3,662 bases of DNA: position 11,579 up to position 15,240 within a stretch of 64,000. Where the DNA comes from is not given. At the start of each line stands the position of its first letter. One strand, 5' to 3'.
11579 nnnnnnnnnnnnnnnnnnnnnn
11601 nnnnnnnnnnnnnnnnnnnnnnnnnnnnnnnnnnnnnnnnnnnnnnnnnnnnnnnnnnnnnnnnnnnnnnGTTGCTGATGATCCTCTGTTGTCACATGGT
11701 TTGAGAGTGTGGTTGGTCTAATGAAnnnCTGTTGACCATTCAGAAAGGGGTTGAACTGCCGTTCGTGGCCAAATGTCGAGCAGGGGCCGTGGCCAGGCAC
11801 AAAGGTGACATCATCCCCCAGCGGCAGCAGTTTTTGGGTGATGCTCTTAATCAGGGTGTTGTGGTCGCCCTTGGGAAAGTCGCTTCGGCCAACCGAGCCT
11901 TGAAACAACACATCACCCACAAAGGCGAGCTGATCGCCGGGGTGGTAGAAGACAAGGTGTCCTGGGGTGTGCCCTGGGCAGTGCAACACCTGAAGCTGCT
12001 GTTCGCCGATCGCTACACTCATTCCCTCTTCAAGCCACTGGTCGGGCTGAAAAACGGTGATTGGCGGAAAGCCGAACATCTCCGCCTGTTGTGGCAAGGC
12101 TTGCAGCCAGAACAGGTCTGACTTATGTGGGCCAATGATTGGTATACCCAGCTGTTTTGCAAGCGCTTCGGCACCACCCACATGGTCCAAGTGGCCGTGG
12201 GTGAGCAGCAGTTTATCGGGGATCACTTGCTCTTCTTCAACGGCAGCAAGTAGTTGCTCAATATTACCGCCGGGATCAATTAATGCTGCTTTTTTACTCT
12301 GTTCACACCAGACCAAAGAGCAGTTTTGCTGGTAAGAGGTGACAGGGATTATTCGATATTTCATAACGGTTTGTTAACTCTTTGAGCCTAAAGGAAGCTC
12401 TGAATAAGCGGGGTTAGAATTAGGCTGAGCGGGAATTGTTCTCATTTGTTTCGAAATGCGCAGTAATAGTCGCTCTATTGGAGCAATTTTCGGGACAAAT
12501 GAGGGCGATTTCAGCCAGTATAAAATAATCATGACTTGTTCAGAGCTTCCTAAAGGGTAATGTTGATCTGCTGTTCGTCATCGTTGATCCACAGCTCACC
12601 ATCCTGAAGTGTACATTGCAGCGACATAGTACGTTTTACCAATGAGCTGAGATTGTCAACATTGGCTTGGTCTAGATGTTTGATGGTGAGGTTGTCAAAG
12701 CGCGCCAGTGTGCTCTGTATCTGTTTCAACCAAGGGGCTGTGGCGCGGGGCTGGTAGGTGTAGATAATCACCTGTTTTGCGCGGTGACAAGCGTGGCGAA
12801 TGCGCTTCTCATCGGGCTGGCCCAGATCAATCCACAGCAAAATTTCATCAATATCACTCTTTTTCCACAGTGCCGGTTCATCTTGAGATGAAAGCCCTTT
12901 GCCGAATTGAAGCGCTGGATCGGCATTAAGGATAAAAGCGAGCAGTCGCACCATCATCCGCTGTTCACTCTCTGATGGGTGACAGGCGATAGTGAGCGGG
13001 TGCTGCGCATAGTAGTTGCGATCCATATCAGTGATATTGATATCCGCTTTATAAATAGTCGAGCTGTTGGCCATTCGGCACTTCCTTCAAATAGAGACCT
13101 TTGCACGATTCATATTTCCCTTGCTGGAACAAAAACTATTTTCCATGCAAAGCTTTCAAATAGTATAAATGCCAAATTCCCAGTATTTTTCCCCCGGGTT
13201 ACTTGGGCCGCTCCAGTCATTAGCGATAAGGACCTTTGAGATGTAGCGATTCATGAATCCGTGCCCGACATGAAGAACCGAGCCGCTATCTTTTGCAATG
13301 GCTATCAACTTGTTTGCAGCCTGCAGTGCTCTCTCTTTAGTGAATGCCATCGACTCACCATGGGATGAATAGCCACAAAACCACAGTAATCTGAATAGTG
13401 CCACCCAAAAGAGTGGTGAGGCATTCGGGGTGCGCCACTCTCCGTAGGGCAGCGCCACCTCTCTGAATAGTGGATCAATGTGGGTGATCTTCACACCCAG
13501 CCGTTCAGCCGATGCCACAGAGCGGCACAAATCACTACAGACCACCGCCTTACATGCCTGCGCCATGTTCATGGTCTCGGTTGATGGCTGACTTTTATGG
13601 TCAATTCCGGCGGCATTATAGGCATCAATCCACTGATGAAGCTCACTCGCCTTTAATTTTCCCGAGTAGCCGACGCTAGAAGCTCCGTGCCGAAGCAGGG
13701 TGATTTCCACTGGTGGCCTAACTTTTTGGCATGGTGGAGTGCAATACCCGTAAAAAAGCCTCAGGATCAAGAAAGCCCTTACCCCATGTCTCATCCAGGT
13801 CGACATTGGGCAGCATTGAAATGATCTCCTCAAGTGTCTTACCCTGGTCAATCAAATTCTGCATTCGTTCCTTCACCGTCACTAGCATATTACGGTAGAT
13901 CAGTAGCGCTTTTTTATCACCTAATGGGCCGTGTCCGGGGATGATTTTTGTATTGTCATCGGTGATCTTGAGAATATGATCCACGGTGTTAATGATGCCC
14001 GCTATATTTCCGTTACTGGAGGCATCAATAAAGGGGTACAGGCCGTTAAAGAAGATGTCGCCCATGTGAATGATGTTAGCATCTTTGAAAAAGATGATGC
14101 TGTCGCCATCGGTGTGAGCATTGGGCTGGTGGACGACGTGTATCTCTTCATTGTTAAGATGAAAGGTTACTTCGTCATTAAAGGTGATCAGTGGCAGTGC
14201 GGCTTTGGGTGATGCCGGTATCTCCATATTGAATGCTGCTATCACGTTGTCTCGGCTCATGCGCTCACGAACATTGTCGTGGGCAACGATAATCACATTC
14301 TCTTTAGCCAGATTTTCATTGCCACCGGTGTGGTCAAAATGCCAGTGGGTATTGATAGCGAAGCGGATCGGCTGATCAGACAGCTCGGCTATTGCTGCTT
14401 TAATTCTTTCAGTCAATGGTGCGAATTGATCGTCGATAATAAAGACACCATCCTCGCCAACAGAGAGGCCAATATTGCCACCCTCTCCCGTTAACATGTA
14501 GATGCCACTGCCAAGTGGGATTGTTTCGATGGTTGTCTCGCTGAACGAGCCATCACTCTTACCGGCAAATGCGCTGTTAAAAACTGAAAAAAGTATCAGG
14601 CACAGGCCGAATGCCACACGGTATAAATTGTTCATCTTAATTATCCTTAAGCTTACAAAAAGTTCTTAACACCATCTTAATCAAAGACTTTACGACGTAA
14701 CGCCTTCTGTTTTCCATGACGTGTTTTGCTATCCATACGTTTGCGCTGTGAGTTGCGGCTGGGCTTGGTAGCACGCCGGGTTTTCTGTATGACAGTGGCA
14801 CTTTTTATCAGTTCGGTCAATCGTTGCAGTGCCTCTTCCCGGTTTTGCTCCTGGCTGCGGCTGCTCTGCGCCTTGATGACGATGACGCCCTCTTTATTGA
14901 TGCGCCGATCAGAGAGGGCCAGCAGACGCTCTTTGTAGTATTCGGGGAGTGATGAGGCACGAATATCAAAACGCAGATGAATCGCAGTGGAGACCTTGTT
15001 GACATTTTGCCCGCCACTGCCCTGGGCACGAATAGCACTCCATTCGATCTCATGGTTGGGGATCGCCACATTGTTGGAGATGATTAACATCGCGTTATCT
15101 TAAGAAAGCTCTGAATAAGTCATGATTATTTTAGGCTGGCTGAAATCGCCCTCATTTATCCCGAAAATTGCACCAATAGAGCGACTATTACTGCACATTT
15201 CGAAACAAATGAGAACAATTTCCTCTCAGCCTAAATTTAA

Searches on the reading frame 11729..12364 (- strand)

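Call 12: search_protein_families(library=pfam, proteins=[window:11729-12364:-])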
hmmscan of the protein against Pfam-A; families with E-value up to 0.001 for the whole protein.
window:11729-12364:- (212 aa): 3 families
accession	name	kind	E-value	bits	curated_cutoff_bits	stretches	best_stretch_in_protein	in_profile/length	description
PF00753.33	Lactamase_B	-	1.8e-38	132.9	22.7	1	11-192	4-196/196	Metallo-beta-lactamase superfamily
PF12706.13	Lactamase_B_2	-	5.7e-05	23.2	27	1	28-81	4-65/200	Beta-lactamase superfamily domain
PF19583.5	ODP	-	0.00086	19.7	27.2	0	21-153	9-137/194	ODP family beta lactamase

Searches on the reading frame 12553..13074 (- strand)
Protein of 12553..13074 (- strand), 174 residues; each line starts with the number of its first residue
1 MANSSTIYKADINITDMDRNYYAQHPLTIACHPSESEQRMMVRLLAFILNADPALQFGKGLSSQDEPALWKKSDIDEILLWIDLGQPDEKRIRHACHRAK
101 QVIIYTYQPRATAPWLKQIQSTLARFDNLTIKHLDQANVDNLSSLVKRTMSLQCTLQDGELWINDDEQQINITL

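Call 11: find_encoding_contigs(protein=window:12553-13074:-, flank=3000, max_places=10)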
Protein window:12553-13074:- (174 aa): 6 contigs read that carry it; 3 places shown.
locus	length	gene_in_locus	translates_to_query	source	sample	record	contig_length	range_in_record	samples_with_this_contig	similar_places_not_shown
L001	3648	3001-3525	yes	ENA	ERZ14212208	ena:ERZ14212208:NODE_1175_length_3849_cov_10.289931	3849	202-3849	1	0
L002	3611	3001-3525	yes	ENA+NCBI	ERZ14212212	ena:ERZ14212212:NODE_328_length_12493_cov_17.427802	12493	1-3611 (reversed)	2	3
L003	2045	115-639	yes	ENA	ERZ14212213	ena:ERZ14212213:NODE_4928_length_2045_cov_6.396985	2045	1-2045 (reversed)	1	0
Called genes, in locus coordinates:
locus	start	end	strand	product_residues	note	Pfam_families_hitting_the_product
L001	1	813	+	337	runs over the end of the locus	?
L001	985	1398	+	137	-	PF00472:RF-1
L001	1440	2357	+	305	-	PF00753:Lactamase_B, PF12706:Lactamase_B_2 (weak)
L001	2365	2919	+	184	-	PF00300:His_Phos_1 (weak)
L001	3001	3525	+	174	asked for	PF07152:YaeQ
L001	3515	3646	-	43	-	?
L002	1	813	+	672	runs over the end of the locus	PF11992:TgpA_N, PF01841:Transglut_core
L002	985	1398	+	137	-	PF00472:RF-1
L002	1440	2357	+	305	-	PF00753:Lactamase_B, PF12706:Lactamase_B_2 (weak)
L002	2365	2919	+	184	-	PF00300:His_Phos_1 (weak)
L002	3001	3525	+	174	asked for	PF07152:YaeQ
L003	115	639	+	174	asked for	PF07152:YaeQ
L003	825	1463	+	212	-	PF23023:Anti-Pycsar_Apyc1 (weak), PF00753:Lactamase_B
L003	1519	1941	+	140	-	PF04238:DUF420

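Call 12: search_protein_families(library=pfam, proteins=[window:12553-13074:-])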
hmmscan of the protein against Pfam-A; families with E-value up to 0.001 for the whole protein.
window:12553-13074:- (174 aa): 1 family
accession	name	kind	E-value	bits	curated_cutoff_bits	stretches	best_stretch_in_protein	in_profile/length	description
PF07152.18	YaeQ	-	1.3e-72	243.5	25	1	1-173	1-172/173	YaeQ protein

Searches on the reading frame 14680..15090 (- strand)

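Call 12: search_protein_families(library=pfam, proteins=[window:14680-15090:-])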
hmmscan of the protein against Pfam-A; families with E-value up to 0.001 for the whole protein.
window:14680-15090:- (137 aa): 1 family
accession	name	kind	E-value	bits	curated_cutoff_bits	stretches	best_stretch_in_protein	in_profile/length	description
PF00472.26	RF-1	-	4.3e-24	85.1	35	1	7-129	4-113/116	RF-1 domain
